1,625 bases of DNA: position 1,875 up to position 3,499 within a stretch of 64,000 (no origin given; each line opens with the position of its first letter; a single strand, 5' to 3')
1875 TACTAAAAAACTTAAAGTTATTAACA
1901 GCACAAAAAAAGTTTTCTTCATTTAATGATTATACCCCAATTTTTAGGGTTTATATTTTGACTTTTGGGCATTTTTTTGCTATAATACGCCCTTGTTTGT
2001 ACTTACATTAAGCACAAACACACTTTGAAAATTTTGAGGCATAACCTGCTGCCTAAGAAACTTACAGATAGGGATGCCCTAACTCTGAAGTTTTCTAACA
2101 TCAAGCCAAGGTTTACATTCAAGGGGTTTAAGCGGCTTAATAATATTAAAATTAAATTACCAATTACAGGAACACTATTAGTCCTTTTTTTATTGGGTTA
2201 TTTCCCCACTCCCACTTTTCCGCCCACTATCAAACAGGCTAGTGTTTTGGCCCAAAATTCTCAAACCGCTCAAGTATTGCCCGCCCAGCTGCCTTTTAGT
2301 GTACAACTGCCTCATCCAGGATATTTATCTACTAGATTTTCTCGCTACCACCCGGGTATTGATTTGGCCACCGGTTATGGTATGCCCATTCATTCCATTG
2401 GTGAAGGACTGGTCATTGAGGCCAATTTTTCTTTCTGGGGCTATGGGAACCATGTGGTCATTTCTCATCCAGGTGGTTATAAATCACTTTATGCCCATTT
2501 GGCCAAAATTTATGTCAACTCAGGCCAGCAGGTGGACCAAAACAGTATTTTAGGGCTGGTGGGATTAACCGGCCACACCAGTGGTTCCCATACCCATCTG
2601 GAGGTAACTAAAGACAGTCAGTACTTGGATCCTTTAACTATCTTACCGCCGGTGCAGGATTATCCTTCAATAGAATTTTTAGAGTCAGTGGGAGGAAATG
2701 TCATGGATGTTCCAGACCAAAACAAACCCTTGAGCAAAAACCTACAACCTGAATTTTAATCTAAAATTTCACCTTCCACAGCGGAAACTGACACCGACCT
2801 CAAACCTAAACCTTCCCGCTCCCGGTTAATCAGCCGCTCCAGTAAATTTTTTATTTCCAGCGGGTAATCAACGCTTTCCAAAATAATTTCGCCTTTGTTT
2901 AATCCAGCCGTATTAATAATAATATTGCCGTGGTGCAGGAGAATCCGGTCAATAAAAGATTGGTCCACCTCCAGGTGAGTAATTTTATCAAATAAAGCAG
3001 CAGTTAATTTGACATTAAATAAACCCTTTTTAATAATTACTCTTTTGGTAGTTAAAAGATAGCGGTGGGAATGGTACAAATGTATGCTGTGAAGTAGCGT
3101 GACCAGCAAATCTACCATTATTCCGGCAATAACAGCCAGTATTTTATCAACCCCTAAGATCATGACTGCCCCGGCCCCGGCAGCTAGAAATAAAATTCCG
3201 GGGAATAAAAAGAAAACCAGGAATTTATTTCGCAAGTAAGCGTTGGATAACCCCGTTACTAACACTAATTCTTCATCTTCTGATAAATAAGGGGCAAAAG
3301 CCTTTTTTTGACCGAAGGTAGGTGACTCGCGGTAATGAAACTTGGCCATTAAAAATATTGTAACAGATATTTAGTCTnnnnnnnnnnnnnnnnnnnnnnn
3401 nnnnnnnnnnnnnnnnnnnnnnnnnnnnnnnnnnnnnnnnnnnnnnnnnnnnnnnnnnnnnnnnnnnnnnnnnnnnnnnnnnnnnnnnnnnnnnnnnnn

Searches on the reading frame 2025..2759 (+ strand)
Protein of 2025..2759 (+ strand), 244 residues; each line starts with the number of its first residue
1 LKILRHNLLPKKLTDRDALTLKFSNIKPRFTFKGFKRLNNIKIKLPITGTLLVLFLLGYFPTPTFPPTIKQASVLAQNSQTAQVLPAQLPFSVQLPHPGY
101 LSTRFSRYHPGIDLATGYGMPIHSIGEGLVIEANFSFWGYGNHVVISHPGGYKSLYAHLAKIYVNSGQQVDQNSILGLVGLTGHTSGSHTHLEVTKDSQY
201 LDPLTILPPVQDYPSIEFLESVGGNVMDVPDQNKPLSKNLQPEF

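Call 98: search_protein_families(library=pfam, proteins=[window:2025-2759:+], max_evalue=0.001)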
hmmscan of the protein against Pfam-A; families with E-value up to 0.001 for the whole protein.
window:2025-2759:+ (244 aa): 1 family
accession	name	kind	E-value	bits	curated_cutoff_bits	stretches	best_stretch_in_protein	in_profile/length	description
PF01551.29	Peptidase_M23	-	2.6e-25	88.9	28.7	1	108-203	2-96/96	Peptidase family M23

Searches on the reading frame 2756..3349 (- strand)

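Call 98: search_protein_families(library=pfam, proteins=[window:2756-3349:-], max_evalue=0.001)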
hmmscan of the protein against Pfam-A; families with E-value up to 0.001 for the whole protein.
window:2756-3349:- (197 aa): 1 family
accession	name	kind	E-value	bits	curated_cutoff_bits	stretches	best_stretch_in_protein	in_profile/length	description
PF03703.20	bPH_2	-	1.2e-11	45.1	22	1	92-169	1-77/78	Bacterial PH domain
